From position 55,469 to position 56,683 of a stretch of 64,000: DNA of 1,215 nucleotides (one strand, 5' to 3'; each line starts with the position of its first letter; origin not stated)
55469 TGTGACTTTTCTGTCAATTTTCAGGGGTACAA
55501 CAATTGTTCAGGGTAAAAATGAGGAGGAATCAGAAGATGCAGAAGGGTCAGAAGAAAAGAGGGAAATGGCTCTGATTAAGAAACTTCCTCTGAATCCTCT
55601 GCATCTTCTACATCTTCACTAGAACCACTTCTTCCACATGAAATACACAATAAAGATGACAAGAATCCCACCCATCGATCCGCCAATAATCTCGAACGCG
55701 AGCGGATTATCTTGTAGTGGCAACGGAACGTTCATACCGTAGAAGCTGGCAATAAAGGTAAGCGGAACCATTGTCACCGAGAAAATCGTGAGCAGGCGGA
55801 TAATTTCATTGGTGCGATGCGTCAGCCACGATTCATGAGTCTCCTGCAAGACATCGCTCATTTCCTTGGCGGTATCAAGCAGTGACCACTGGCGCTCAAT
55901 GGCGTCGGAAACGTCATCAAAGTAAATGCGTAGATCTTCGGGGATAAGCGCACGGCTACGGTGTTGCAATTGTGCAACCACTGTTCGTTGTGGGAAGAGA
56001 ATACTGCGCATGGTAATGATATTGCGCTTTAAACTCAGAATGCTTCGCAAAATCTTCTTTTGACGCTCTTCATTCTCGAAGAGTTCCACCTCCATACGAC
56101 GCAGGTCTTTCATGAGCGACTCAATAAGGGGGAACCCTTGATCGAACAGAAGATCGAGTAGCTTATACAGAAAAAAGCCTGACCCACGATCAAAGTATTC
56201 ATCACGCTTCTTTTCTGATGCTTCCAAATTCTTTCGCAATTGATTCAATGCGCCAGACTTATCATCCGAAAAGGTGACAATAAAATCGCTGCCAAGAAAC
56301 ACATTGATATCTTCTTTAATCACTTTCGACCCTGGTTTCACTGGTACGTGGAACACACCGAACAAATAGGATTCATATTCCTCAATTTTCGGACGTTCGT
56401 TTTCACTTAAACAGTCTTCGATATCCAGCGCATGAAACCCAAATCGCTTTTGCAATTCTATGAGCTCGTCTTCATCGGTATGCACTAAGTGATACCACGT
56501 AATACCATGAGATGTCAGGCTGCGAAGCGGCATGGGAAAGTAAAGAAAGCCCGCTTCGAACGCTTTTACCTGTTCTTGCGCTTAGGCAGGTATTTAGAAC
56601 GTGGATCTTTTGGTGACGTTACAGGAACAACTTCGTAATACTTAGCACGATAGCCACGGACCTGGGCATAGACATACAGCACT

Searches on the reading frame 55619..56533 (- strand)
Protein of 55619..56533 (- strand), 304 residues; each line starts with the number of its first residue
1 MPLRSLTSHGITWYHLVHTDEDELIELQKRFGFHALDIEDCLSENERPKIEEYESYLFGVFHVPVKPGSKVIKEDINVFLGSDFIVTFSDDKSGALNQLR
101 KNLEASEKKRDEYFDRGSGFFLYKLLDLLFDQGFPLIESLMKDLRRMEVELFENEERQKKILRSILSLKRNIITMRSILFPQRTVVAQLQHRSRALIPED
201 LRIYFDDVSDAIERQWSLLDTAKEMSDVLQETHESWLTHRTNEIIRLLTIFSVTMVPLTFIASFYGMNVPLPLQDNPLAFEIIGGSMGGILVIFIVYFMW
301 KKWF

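Call 123: search_protein_families(library=pfam, proteins=[window:55619-56533:-], max_evalue=0.0001)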
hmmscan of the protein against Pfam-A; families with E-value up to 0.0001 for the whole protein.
window:55619-56533:- (304 aa): 1 family
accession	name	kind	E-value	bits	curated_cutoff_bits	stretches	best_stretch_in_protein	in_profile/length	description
PF01544.23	CorA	-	8.5e-64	216.1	27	1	10-298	3-290/292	CorA-like Mg2+ transporter protein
